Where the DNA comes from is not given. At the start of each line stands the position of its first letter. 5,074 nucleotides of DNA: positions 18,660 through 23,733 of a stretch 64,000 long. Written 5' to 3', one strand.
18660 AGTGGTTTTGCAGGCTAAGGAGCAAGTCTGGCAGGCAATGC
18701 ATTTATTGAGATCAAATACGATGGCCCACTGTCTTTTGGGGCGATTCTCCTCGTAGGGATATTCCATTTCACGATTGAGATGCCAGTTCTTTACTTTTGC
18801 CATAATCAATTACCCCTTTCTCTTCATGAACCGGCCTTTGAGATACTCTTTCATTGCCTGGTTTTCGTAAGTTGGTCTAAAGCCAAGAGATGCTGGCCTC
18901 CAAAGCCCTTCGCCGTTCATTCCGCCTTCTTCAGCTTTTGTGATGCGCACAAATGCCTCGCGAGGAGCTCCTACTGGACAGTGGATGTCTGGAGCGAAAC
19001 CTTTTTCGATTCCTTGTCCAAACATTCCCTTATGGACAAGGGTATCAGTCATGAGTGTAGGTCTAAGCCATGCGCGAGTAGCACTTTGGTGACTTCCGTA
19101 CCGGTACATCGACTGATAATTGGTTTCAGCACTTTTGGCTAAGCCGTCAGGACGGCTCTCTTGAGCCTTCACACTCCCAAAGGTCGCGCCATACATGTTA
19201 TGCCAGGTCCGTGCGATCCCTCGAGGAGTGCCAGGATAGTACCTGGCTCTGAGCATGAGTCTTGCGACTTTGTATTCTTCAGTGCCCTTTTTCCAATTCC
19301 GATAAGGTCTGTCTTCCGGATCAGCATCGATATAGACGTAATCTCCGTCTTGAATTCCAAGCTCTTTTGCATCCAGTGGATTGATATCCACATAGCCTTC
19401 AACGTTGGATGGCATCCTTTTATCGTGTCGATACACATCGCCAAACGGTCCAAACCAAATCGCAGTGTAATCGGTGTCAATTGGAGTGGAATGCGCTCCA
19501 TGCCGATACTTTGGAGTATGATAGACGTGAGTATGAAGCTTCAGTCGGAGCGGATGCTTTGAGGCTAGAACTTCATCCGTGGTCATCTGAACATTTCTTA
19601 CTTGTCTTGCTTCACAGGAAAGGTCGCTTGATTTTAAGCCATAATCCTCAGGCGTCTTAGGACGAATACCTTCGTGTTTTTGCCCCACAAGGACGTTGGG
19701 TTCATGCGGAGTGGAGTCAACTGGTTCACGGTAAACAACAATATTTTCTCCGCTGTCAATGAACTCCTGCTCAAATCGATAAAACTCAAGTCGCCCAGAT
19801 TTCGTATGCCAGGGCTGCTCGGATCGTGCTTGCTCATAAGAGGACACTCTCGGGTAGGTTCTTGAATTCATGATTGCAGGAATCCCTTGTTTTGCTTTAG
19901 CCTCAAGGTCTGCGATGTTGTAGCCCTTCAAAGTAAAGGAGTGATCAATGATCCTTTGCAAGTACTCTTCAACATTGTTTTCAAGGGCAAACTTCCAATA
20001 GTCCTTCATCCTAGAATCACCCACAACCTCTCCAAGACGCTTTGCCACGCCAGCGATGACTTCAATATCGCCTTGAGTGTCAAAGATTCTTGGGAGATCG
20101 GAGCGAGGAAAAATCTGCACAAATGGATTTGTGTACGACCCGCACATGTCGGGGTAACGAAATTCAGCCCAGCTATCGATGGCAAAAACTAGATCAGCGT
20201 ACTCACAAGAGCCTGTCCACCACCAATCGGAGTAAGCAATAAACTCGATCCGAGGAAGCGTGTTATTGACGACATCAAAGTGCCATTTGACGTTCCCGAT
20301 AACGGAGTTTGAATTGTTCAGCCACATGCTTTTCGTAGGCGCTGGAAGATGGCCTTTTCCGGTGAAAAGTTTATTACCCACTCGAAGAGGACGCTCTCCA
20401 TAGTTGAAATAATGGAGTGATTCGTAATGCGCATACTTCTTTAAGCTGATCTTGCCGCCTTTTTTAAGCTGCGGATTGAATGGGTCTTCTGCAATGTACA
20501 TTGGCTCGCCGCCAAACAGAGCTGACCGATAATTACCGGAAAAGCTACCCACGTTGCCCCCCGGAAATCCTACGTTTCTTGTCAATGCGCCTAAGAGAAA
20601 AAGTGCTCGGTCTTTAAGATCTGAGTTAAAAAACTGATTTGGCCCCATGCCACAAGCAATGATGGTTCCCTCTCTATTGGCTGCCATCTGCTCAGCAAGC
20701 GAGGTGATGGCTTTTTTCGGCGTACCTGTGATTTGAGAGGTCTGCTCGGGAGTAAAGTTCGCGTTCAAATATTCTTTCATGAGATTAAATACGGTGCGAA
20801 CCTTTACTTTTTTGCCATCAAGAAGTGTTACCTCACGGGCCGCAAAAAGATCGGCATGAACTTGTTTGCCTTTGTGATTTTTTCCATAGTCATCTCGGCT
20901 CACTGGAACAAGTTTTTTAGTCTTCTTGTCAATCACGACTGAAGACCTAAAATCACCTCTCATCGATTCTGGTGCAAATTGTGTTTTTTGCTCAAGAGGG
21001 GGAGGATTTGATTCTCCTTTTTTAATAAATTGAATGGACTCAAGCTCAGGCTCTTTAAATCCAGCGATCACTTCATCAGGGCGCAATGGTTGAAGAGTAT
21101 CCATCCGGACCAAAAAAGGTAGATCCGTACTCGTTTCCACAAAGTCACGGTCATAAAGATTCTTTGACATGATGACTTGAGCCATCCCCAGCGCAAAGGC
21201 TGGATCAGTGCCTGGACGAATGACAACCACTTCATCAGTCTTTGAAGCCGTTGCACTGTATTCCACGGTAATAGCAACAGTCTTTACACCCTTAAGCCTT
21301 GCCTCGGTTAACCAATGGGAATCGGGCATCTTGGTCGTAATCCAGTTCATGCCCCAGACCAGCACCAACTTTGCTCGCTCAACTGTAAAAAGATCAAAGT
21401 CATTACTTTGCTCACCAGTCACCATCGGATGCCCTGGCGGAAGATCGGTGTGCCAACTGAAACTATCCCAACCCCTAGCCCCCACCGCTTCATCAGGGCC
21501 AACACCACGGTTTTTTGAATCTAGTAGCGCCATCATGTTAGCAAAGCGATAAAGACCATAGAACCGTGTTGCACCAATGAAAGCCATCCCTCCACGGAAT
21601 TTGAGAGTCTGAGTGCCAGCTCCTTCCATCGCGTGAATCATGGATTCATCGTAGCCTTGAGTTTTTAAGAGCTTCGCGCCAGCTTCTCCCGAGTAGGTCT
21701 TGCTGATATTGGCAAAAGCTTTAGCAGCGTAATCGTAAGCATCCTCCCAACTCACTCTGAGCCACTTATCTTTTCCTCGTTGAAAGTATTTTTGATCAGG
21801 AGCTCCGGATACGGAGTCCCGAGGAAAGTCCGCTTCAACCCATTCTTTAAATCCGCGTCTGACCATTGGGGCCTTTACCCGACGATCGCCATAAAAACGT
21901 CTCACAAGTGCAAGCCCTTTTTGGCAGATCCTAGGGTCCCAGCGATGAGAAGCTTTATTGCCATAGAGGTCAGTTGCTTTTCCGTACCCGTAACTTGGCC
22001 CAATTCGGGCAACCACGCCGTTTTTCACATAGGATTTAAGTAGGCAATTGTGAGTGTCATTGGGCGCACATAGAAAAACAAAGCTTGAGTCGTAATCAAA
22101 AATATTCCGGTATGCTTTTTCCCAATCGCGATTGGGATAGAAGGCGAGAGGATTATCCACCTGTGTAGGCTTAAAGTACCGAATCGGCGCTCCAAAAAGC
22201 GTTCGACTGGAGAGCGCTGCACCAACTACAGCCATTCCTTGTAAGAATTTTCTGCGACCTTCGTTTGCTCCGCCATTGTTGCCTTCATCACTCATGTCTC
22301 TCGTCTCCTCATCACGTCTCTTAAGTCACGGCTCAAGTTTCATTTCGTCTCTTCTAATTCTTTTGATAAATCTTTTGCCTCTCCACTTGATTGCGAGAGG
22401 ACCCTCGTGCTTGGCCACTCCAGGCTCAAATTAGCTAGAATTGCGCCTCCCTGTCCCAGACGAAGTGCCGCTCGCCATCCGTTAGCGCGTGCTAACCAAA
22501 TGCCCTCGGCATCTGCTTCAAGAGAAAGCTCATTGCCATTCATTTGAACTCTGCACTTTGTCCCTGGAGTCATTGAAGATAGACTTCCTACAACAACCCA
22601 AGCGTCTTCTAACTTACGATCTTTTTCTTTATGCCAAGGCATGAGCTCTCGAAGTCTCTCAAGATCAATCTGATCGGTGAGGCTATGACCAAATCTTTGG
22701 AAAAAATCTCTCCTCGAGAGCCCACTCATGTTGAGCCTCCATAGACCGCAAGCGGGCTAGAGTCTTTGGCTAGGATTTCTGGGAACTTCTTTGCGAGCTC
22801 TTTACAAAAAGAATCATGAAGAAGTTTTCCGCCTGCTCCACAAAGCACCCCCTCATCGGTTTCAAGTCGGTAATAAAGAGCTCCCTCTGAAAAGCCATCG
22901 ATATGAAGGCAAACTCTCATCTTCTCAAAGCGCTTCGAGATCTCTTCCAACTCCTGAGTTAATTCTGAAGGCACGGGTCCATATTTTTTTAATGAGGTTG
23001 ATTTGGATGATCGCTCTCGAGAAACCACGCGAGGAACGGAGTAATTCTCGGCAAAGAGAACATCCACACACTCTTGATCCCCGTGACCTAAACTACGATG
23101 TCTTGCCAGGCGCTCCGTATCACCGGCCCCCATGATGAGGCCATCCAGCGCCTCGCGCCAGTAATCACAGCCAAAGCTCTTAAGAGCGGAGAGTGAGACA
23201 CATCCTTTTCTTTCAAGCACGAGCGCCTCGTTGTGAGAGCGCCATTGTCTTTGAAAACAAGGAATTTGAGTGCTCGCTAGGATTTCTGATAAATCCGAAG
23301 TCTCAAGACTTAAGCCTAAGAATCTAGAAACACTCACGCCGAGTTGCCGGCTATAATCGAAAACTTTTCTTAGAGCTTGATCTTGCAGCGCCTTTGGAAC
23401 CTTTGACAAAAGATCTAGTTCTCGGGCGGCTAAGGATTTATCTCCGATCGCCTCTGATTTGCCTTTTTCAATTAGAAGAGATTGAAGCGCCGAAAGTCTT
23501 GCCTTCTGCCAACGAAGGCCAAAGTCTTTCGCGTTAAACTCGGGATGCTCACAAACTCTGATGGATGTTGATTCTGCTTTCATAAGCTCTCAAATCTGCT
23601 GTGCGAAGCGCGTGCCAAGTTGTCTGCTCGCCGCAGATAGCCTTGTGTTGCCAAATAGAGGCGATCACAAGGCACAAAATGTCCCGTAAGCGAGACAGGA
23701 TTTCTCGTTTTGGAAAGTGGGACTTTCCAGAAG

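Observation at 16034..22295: Periplasmic NXR-lineage molybdoenzyme in a denitrification-like context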

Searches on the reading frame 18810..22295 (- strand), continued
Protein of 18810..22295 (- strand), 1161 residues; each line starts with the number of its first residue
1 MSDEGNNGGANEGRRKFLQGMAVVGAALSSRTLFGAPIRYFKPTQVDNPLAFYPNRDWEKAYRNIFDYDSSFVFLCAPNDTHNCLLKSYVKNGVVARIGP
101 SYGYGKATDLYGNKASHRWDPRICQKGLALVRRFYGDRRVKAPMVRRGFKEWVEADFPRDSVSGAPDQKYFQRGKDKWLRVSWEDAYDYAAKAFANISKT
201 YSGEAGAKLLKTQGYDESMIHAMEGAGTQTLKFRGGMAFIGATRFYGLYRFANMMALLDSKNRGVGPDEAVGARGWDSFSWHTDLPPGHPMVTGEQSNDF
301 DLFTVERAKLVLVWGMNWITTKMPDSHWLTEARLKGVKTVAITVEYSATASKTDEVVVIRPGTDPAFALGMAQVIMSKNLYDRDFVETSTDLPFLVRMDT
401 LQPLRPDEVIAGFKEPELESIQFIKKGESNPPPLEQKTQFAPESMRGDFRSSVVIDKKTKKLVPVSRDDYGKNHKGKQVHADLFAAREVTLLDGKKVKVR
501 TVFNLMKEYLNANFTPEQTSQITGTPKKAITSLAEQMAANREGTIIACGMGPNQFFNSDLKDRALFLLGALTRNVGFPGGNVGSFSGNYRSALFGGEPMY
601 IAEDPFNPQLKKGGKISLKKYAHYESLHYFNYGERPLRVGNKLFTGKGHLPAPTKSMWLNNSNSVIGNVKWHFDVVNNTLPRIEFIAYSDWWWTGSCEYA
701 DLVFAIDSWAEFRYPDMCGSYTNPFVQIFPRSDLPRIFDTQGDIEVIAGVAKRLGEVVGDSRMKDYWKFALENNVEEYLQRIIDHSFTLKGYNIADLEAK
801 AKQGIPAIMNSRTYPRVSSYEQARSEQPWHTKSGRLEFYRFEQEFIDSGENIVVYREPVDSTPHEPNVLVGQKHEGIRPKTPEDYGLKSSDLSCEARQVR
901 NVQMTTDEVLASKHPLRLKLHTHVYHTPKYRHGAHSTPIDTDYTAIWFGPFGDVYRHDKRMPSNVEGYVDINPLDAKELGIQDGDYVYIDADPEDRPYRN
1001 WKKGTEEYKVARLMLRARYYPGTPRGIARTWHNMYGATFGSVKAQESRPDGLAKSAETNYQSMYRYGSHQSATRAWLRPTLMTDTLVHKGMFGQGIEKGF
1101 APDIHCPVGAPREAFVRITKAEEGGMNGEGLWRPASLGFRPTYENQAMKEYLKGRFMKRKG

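Call 73: search_protein_families(library=pfam, proteins=[L039:12504-13070:+, L039:13071-13925:+, L039:13922-14371:+, L039:14308-15774:+, L039:15779-16198:+, L039:16218-17429:+, L039:17527-18654:+], max_evalue=0.001)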
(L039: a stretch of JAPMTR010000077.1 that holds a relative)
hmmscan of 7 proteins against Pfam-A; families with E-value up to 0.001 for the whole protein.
L039:12504-13070:+ (188 aa): 1 family
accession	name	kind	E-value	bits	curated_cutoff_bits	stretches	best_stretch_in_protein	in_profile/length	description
PF02613.20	Nitrate_red_del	-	9.9e-14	52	22.2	1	41-148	21-129/136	Nitrate reductase delta subunit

L039:13071-13925:+ (284 aa): 1 family
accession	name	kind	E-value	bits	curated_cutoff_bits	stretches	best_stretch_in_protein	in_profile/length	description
PF09459.16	EB_dh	-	1.6e-33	117.2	33.3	1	60-267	3-236/236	Ethylbenzene dehydrogenase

L039:13922-14371:+ (149 aa): 2 families
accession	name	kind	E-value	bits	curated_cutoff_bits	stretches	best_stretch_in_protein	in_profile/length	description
PF13473.12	Cupredoxin_1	-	3.3e-07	30.7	27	1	14-103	3-93/104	Cupredoxin-like domain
PF00116.26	COX2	-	3.8e-07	30.5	22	1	50-113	50-113/120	Cytochrome C oxidase subunit II, periplasmic domain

L039:14308-15774:+ (488 aa): 1 family
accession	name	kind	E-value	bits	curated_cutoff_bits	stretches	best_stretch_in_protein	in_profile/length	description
PF12801.12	Fer4_5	-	6e-05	23.4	22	1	86-125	2-41/48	4Fe-4S binding domain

L039:15779-16198:+ (139 aa): 2 families
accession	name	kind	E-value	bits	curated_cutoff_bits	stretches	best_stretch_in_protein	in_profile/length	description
PF13473.12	Cupredoxin_1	-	1.8e-09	38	27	1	53-135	30-103/104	Cupredoxin-like domain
PF00116.26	COX2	-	0.00011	22.6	22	1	65-131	53-114/120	Cytochrome C oxidase subunit II, periplasmic domain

L039:16218-17429:+ (403 aa): 6 families
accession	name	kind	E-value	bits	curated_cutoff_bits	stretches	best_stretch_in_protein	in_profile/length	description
PF13435.11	Cytochrome_C554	-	5.7e-12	46.9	20.8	1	33-109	1-84/84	Cytochrome c554 and c-prime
PF03264.19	Cytochrom_NNT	-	1.1e-06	28.9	24.1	0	147-191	34-75/174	NapC/NirT cytochrome c family, N-terminal region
PF09699.15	Paired_CXXCH_1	-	3e-06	27.3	20.6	0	137-157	15-37/41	Doubled CXXCH motif (Paired_CXXCH_1)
PF14522.11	Cytochrome_C7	-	1.7e-05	25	24.8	0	26-108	7-66/67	Cytochrome c7 and related cytochrome c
PF22678.1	Cytochrom_c_NrfB-like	-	9.9e-05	23.2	27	0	72-114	31-71/89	Cytochrome c-type protein NrfB-like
PF22113.1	Mtrc-MtrF_II-IV_dom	-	0.00015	21.8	30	0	27-111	77-166/176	Outer membrane cytochrome MtrC/MtrF-like, domains II/IV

L039:17527-18654:+ (375 aa): 3 families
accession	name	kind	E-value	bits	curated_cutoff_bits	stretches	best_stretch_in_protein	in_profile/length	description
PF04055.27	Radical_SAM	-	6.2e-32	111.5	29.5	1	82-240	1-166/166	Radical SAM superfamily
PF06463.18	Mob_synth_C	-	2.6e-20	73.1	37.4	1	249-363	3-127/128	Molybdenum Cofactor Synthesis C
PF13353.11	Fer4_12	-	2.7e-07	31.4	22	1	85-148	12-74/137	4Fe-4S single cluster domain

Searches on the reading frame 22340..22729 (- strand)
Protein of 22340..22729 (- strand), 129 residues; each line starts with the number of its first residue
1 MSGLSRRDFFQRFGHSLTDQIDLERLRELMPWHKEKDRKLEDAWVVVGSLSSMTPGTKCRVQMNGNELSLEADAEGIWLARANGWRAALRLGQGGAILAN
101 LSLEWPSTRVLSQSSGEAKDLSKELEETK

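Call 4: search_protein_families(library=pfam, proteins=[window:22340-22729:-], max_evalue=0.01)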
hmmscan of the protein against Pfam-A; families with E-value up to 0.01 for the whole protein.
window:22340-22729:- (129 aa): 0 families

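Call 5: search_protein_families(library=ncbifam, proteins=[window:22340-22729:-], max_evalue=0.01)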
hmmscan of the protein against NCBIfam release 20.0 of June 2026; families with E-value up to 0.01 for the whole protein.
window:22340-22729:- (129 aa): 0 families

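Call 71: search_protein_families(library=ncbifam, proteins=[window:22340-22729:-], max_evalue=0.001)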
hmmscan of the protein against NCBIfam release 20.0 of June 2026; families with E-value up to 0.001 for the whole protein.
window:22340-22729:- (129 aa): 0 families

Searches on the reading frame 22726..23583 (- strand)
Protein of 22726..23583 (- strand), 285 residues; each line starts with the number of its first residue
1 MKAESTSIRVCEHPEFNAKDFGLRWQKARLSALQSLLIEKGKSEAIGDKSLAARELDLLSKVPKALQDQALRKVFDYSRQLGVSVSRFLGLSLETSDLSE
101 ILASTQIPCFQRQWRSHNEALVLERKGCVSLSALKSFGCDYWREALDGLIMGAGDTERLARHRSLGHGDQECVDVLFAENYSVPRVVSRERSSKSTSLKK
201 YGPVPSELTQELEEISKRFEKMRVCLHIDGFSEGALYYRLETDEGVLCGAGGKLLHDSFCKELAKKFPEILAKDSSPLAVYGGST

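Call 4: search_protein_families(library=pfam, proteins=[window:22726-23583:-], max_evalue=0.01)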
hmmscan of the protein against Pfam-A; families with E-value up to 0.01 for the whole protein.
window:22726-23583:- (285 aa): 0 families

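Call 5: search_protein_families(library=ncbifam, proteins=[window:22726-23583:-], max_evalue=0.01)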
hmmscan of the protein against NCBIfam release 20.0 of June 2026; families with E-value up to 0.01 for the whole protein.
window:22726-23583:- (285 aa): 0 families

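Call 61: find_homologous_proteins(query=window:22726-23583:-, max_evalue=0.001)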
Query window:22726-23583:- (285 aa): 72 proteins with E <= 0.001 among 2780 candidates.
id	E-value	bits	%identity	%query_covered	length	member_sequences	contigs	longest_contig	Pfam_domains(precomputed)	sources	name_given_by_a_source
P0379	1.2e-184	630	100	100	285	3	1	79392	-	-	-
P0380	3.3e-165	566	90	100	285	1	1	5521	-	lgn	-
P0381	8.3e-154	529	84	100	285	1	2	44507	-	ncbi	-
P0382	1.6e-148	511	81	100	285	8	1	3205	-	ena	-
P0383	7.0e-136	470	74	100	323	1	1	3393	-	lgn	-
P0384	6.9e-126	437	70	98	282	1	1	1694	-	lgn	-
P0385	1.4e-122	426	65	99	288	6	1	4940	-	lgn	-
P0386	5.8e-115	401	71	92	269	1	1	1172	-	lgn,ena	-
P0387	2.5e-98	347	54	99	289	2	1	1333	-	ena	-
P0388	4.8e-97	343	57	98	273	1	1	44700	-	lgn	-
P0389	1.3e-95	338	57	97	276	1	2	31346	-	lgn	-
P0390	2.5e-95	337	55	99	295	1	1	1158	-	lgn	-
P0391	6.4e-95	336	56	99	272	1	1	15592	-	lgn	-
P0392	4.6e-94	333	54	99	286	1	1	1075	-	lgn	-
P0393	7.6e-94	332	56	98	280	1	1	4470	-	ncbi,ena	-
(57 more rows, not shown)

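Call 64: search_protein_families(library=pfam, alignment_id=A2, max_evalue=1)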
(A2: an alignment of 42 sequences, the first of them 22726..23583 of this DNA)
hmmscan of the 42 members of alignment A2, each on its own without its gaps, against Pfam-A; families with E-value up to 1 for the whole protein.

A. member 1, window:22726-23583:- (285 aa): 1 family
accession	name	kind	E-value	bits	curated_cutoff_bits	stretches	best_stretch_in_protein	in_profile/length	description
PF18875.5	AF4_int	-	0.2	11.9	23.2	1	55-64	6-15/15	AF4 interaction motif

B. families by the number of members that match (of 42 scanned): 16 families
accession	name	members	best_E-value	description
PF19243.4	DUF5892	3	0.012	Family of unknown function (DUF5892)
PF18875.5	AF4_int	2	0.19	AF4 interaction motif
PF10781.14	DSRB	1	0.022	Dextransucrase DSRB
PF22884.1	Tea_C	1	0.037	Telomere ends associated C-terminal domain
PF02954.25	HTH_8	1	0.043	Bacterial regulatory protein, Fis family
PF21928.1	XLF_CC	1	0.063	XLF protein coiled-coil region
PF24902.1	Ig_NUP210_9th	1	0.066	NUP210, Ig-like domain 9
PF11748.13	DUF3306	1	0.081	Protein of unknown function (DUF3306)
PF18609.8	SAM_Exu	1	0.12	Exuperantia SAM-like domain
PF19656.5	DUF6159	1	0.16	Family of unknown function (DUF6159)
PF22008.2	BpuSI_TRD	1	0.21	Restriction endonuclease BpuSI, specificity domain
PF03703.20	bPH_2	1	0.23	Bacterial PH domain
PF21744.3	BAHCC1-like_Tudor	1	0.23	BAHCC1-like, Tudor domain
PF02090.21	SPAM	1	0.24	Salmonella surface presentation of antigen gene type M protein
PF18299.6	R2K_2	1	0.29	ATP-grasp domain, R2K clade family 2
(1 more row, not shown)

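Call 67: predict_structure(alignment_id=A2)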
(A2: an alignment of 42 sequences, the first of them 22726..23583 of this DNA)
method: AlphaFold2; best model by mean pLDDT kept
length: 285 residues; sequences in the alignment: 42
mean_pLDDT: 86.7   pTM: 0.68
mean pLDDT of the five models: 86.7, 85.6, 85.0, 84.6, 84.2
residues with pLDDT >= 90: 182; 70-90: 64; 50-70: 17; < 50: 22
segments of 3 or more residues with pLDDT < 50: 1-5, 183-192, 281-285
pLDDT, mean of each block of 10 residues (from residue 1): 59 92 96 93 75 91 96 98 96 94 88 92 86 86 96 95 86 92 51 54 91 95 95 93 87 95 96 82 39
secondary structure, 60 per line:
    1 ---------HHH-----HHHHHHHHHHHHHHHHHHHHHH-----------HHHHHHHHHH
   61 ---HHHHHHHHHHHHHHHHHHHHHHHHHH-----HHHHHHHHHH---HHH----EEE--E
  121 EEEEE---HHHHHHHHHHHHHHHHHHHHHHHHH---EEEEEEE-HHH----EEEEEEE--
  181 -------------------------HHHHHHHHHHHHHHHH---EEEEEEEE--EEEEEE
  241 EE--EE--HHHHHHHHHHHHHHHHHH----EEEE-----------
elements in order: H18-39 H51-60 H64-89 H95-104 E115-117 E120-125 H129-153 E157-163 E172-178 H206-221 E225-232 E235-242 H249-266 E271-274

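Call 69: fold_search(model_id=the predicted structure, library=pdb)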
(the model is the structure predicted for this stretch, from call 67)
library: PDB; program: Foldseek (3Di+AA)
matches with E <= 10: 371; with E <= 0.001: 4
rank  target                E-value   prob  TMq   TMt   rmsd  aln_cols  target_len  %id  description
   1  7yh3_B                2.9e-04  1.00  0.28  0.43   6.0       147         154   14  TRAPPC3 from Thorarchaeota SMTZ1-45 (released 2023-07-19)
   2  7yh3_D                4.1e-04  1.00  0.28  0.44   5.8       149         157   12  TRAPPC3 from Thorarchaeota SMTZ1-45 (released 2023-07-19)
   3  7yh3_C                6.4e-04  1.00  0.28  0.43   5.7       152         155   12  TRAPPC3 from Thorarchaeota SMTZ1-45 (released 2023-07-19)
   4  7yh3_A                8.6e-04  1.00  0.28  0.43   5.9       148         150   14  TRAPPC3 from Thorarchaeota SMTZ1-45 (released 2023-07-19)
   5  7yh2_A                1.4e-03  1.00  0.28  0.43   5.7       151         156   10  TRAPPC3 from Thorarchaeota AB25 (released 2023-07-19)
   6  6aq3_E                1.4e-03  1.00  0.30  0.44   7.2       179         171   10  Crystal structure of a trafficking protein particle complex subunit 3 from Naegleria fowleri covalently bound to palmi (released 2017-08-30)
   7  7u06_E                1.4e-03  1.00  0.33  0.41   7.9       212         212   11  Structure of the yeast TRAPPII-Rab11/Ypt32 complex in the closed/open state (composite structure) (released 2022-04-27)
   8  4u99_B                1.6e-03  1.00  0.34  0.47   6.3       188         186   11  Crystal structure of an H-NOX protein from S. oneidensis in the Fe(II) ligation state, Q154A/Q155A/K156A mutant (released 2014-10-01)
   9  7e2d_B                1.6e-03  1.00  0.31  0.39   7.6       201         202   10  Monomer of TRAPPII (Closed) (released 2022-02-09)
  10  4u99_A                1.9e-03  1.00  0.31  0.42   7.6       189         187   12  Crystal structure of an H-NOX protein from S. oneidensis in the Fe(II) ligation state, Q154A/Q155A/K156A mutant (released 2014-10-01)
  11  4u9b                  2.0e-03  1.00  0.33  0.46   7.4       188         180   12  Crystal structure of an H-NOX protein from S. oneidensis in the Fe(II)NO ligation state (released 2014-10-01)
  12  6aq3_A                3.0e-03  1.00  0.30  0.45   7.1       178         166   10  Crystal structure of a trafficking protein particle complex subunit 3 from Naegleria fowleri covalently bound to palmi (released 2017-08-30)
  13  6aq3_F                3.2e-03  1.00  0.30  0.45   6.5       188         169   10  Crystal structure of a trafficking protein particle complex subunit 3 from Naegleria fowleri covalently bound to palmi (released 2017-08-30)
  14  6aq3_C                3.2e-03  1.00  0.29  0.44   7.1       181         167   10  Crystal structure of a trafficking protein particle complex subunit 3 from Naegleria fowleri covalently bound to palmi (released 2017-08-30)
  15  6aq3_B                3.8e-03  0.99  0.28  0.40   7.2       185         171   10  Crystal structure of a trafficking protein particle complex subunit 3 from Naegleria fowleri covalently bound to palmi (released 2017-08-30)
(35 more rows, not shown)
